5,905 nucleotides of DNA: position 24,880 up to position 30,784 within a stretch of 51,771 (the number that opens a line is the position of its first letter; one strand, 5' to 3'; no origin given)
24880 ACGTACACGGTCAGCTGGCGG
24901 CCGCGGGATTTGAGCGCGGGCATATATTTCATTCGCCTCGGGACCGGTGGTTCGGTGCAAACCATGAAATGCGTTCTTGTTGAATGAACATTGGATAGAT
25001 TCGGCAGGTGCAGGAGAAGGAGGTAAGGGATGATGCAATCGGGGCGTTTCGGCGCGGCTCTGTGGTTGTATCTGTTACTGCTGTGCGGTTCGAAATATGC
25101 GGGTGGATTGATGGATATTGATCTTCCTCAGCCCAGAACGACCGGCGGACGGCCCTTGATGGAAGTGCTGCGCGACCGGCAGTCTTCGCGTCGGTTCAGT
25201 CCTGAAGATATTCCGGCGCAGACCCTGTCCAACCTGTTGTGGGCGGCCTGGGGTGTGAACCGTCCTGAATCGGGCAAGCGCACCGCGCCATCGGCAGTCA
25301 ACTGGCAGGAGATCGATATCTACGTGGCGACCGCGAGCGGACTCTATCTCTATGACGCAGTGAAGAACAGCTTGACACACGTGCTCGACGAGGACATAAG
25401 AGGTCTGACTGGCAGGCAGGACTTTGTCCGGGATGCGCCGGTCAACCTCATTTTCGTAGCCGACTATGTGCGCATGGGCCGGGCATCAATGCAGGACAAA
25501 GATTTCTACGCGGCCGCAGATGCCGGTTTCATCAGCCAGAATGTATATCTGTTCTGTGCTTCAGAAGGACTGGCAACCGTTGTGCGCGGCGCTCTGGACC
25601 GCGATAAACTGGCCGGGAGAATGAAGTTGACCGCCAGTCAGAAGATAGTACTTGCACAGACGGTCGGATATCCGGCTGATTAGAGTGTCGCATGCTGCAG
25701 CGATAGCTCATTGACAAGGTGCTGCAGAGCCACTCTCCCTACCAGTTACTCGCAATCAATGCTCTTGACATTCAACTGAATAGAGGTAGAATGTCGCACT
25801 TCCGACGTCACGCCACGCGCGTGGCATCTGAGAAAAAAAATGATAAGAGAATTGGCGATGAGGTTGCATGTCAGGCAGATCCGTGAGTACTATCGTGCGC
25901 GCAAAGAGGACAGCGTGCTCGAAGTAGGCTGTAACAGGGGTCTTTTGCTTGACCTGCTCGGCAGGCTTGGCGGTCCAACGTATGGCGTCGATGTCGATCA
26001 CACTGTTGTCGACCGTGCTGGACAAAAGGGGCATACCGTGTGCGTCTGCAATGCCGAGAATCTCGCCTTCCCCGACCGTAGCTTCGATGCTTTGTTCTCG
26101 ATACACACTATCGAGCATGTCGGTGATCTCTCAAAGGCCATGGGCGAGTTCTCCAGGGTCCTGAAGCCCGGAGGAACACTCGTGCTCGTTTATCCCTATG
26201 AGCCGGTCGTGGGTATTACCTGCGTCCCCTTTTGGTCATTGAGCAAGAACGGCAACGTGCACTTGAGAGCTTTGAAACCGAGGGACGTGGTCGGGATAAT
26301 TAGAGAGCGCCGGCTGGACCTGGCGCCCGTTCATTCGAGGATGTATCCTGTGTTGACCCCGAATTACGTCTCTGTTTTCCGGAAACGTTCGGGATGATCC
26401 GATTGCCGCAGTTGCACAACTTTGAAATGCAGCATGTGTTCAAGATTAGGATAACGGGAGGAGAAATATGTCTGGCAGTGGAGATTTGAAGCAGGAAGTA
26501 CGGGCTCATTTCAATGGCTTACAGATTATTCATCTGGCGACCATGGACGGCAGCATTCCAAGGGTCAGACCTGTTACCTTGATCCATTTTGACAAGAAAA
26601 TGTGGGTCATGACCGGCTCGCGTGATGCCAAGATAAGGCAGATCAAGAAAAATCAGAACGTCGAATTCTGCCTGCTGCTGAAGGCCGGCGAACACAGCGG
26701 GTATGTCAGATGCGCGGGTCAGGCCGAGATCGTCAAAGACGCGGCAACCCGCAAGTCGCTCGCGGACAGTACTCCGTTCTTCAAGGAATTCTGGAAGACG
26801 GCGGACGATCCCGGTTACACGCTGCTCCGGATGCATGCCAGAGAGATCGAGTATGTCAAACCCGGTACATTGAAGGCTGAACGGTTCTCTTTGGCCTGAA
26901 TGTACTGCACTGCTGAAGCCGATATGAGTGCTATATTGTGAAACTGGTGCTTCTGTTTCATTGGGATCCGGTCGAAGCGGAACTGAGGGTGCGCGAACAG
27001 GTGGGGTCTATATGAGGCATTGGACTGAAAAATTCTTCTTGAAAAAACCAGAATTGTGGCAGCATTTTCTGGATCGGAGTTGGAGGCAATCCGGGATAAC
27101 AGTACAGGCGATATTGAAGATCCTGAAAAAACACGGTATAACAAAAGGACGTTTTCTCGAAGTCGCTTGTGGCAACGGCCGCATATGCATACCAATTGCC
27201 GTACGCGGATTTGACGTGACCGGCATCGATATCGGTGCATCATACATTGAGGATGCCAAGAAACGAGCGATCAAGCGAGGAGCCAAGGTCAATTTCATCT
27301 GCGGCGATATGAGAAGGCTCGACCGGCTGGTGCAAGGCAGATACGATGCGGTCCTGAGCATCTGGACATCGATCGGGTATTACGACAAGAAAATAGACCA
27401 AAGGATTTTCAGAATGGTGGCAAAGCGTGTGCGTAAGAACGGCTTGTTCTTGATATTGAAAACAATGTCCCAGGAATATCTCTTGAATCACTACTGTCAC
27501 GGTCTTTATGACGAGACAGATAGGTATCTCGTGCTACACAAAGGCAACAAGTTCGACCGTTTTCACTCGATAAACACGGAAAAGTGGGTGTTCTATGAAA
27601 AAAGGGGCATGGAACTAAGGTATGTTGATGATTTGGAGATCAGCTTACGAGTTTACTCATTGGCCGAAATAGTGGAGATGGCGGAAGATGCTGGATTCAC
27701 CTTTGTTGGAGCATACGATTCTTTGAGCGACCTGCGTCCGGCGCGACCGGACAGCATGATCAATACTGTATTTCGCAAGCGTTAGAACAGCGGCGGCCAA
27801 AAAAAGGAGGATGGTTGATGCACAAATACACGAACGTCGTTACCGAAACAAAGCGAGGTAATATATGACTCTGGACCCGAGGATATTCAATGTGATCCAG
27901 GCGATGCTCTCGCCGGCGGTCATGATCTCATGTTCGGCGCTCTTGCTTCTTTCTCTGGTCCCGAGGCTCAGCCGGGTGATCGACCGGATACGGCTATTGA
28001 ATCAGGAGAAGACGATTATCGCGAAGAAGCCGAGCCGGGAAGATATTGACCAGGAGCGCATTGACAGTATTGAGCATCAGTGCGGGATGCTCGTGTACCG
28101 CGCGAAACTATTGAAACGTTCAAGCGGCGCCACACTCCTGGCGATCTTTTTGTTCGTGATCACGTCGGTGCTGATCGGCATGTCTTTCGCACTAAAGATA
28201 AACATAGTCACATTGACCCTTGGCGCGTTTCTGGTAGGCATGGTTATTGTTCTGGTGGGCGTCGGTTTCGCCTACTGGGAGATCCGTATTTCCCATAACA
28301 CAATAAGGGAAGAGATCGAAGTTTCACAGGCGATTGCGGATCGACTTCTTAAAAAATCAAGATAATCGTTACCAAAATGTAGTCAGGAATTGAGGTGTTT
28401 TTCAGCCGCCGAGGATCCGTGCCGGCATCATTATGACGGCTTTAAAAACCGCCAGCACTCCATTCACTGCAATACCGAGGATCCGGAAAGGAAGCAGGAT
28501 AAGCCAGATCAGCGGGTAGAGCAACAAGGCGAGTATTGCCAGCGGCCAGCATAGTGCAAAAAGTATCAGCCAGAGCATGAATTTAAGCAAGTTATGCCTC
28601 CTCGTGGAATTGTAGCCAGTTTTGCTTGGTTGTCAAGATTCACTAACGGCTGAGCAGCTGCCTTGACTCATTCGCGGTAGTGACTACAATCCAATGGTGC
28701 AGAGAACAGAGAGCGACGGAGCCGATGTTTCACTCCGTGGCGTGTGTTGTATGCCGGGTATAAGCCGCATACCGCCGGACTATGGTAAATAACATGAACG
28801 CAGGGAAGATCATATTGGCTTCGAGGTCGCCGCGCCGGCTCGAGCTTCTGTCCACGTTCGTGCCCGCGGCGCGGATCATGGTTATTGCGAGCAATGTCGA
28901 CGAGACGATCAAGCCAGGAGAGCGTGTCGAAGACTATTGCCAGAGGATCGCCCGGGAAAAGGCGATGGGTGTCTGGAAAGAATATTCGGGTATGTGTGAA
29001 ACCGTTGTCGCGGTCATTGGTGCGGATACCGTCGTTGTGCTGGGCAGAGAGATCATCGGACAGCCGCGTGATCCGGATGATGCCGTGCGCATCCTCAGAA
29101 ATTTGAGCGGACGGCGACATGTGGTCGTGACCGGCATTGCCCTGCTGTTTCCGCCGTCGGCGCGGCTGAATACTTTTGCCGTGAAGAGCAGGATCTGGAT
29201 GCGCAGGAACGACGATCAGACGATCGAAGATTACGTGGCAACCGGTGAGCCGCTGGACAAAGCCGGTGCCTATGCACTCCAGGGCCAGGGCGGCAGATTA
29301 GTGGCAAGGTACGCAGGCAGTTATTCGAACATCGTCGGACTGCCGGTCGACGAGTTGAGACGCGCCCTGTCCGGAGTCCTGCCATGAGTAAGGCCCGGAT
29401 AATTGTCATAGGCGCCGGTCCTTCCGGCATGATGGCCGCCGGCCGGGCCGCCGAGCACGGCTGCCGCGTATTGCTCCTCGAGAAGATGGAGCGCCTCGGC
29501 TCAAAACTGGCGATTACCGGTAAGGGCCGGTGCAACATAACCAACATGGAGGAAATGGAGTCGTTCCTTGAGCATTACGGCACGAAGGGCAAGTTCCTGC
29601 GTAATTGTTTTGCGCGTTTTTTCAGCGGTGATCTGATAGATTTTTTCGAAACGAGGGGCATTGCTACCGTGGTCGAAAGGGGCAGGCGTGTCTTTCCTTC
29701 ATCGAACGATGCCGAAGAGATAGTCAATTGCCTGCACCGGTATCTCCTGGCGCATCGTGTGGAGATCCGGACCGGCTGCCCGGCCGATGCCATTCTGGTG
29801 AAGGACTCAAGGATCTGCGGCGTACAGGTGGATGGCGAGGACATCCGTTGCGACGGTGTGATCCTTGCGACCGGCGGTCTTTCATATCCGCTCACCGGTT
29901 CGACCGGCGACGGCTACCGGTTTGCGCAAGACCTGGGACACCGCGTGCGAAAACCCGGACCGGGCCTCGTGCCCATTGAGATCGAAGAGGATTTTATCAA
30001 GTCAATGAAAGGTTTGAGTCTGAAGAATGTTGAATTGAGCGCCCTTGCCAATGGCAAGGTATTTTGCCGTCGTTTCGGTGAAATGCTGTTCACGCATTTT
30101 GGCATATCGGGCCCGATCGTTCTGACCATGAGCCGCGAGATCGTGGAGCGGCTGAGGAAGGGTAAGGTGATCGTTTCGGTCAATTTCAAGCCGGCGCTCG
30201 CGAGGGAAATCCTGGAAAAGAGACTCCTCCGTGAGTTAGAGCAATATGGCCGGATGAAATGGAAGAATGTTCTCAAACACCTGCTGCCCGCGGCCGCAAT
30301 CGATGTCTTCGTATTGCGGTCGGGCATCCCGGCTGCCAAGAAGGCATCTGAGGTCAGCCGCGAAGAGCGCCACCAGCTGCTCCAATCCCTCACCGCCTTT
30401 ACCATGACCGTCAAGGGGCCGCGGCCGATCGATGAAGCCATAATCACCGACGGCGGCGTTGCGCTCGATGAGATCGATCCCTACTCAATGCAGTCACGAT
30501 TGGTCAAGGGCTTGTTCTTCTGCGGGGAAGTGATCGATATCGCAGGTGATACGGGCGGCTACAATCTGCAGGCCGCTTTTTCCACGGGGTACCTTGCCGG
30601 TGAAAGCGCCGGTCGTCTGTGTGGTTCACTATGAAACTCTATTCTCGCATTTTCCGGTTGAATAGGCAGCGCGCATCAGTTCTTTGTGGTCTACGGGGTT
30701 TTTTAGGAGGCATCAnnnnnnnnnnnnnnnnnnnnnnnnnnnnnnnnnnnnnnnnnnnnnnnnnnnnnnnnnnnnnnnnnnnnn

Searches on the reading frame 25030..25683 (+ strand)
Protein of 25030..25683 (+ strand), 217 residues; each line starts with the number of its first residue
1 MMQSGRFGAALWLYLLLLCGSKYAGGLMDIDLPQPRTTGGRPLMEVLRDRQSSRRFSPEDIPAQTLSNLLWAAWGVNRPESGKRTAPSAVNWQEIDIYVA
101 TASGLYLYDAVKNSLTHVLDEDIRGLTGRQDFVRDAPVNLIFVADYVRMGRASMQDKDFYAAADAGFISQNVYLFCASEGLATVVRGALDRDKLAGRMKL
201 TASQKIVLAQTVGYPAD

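Call 19: search_protein_families(library=pfam, proteins=[window:25030-25683:+])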
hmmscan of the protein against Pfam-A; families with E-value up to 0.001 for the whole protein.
window:25030-25683:+ (217 aa): 2 families
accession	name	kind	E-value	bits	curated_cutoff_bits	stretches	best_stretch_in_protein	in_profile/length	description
PF00881.29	Nitroreductase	-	2e-28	100.1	23.5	1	47-214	1-167/167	Nitroreductase family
PF14512.11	TM1586_NiRdase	-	1.2e-05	25.5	27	0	156-216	75-134/215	Putative TM nitroreductase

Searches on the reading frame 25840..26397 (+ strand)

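Call 19: search_protein_families(library=pfam, proteins=[window:25840-26397:+])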
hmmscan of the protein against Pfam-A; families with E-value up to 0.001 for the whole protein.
window:25840-26397:+ (185 aa): 7 families
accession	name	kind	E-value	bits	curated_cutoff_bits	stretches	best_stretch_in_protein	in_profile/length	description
PF08241.18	Methyltransf_11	-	2.5e-22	79.8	21.2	1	27-116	1-95/95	Methyltransferase domain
PF13489.12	Methyltransf_23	-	1.6e-16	60.9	27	1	20-122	20-122/164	Methyltransferase domain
PF13649.12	Methyltransf_25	-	1.8e-15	57.8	27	1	26-112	1-97/97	Methyltransferase domain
PF13847.12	Methyltransf_31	-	2.4e-12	47.2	27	1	21-120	2-113/145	Methyltransferase domain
PF08242.18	Methyltransf_12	-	4.1e-11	43.9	30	1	27-114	1-98/98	Methyltransferase domain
PF01209.24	Ubie_methyltran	-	5.9e-07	29.5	20.1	1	61-121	96-156/233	ubiE/COQ5 methyltransferase family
PF07021.18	MetW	-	5.2e-05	23.4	21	1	23-107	14-101/193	Methionine biosynthesis protein MetW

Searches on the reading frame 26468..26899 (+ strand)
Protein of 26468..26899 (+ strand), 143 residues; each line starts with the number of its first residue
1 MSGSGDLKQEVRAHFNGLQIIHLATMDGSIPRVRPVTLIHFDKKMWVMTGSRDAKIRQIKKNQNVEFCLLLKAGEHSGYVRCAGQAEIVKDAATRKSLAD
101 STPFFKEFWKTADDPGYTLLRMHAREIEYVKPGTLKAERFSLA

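Call 87: search_protein_families(library=ncbifam, proteins=[window:26468-26899:+], max_evalue=0.0001)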
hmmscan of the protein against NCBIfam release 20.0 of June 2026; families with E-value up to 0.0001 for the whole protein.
window:26468-26899:+ (143 aa): 3 families
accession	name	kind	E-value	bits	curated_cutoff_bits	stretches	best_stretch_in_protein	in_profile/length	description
TIGR03667.1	Rv3369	hypoth_equivalog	1.8e-05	24.7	125.3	1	7-100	3-96/130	TIGR03667 family PPOX class F420-dependent oxidoreductase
TIGR03618.1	Rv1155_F420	subfamily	2.3e-05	24.6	79.05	1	22-101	12-93/127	TIGR03618 family F420-dependent PPOX class oxidoreductase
TIGR03666.1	Rv2061_F420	subfamily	4.1e-05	23.2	84.9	1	21-96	15-90/132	PPOX class F420-dependent oxidoreductase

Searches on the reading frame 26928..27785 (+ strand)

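Call 19: search_protein_families(library=pfam, proteins=[window:26928-27785:+])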
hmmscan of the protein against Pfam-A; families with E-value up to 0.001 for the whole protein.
window:26928-27785:+ (285 aa): 7 families
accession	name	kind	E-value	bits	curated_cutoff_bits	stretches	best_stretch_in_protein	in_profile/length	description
PF13649.12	Methyltransf_25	-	5.6e-16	59.5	27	1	77-172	2-97/97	Methyltransferase domain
PF13847.12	Methyltransf_31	-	8e-13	48.7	27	1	75-188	6-121/145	Methyltransferase domain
PF08241.18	Methyltransf_11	-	1.8e-11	45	21.2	1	77-176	1-95/95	Methyltransferase domain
PF13489.12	Methyltransf_23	-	9.2e-08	32.4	27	1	50-259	7-161/164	Methyltransferase domain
PF08242.18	Methyltransf_12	-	4.3e-07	31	30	1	77-174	1-98/98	Methyltransferase domain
PF03848.20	TehB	-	4.6e-06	26.6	20.4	1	71-183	29-139/193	Tellurite resistance protein TehB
PF05175.20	MTS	-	0.00015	21.9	23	1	58-184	19-146/170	Methyltransferase small domain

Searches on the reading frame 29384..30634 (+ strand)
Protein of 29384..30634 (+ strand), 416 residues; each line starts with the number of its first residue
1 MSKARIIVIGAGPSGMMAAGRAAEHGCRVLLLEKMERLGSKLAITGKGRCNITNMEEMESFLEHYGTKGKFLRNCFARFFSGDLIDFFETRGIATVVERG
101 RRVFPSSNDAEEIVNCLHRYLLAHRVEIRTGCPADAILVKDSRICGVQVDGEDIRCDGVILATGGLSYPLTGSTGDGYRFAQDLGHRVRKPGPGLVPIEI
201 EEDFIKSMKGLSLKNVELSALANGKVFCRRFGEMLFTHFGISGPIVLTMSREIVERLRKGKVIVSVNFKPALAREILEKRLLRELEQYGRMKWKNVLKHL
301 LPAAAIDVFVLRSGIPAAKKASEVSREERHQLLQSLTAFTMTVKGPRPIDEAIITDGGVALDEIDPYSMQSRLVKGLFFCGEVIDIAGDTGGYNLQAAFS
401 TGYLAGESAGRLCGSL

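Call 19: search_protein_families(library=pfam, proteins=[window:29384-30634:+])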
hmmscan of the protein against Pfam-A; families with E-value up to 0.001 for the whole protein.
window:29384-30634:+ (416 aa): 12 families
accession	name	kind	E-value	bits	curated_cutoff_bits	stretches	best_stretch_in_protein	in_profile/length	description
PF03486.20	HI0933_like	-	3e-84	282.7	50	1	5-407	2-243/244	HI0933-like protein Rossmann domain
PF22780.1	HI0933_like_1st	-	1.7e-37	129.2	27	1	193-354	2-165/165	HI0933-like protein barrel and H2TH domain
PF00890.30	FAD_binding_2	-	4.4e-15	56.2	20.4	2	6-45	2-41/414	FAD binding domain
PF07992.20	Pyr_redox_2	-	1.8e-10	41.2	26.1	1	4-39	143-178/291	Pyridine nucleotide-disulphide oxidoreductase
PF12831.13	FAD_oxidored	-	2e-10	41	27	1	6-164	2-145/416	FAD dependent oxidoreductase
PF01134.28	GIDA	-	2e-10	40.8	22.1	1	6-165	2-150/391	Glucose inhibited division protein A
PF01266.30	DAO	-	4.8e-10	39.9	27.9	1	109-170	147-208/353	FAD dependent oxidoreductase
PF00070.33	Pyr_redox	-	4.4e-07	30.8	22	1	5-39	1-35/82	Pyridine nucleotide-disulphide oxidoreductase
PF13450.12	NAD_binding_8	-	6.3e-07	30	21.9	1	8-39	1-32/68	NAD(P)-binding Rossmann-like domain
PF01494.25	FAD_binding_3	-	4e-06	26.7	22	1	5-69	3-60/349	FAD binding domain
PF13738.12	Pyr_redox_3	-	6.6e-06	26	30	0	7-35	1-30/305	Pyridine nucleotide-disulphide oxidoreductase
PF01946.23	Thi4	-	0.00078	19.2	26.2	0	4-68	18-83/235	Thi4 family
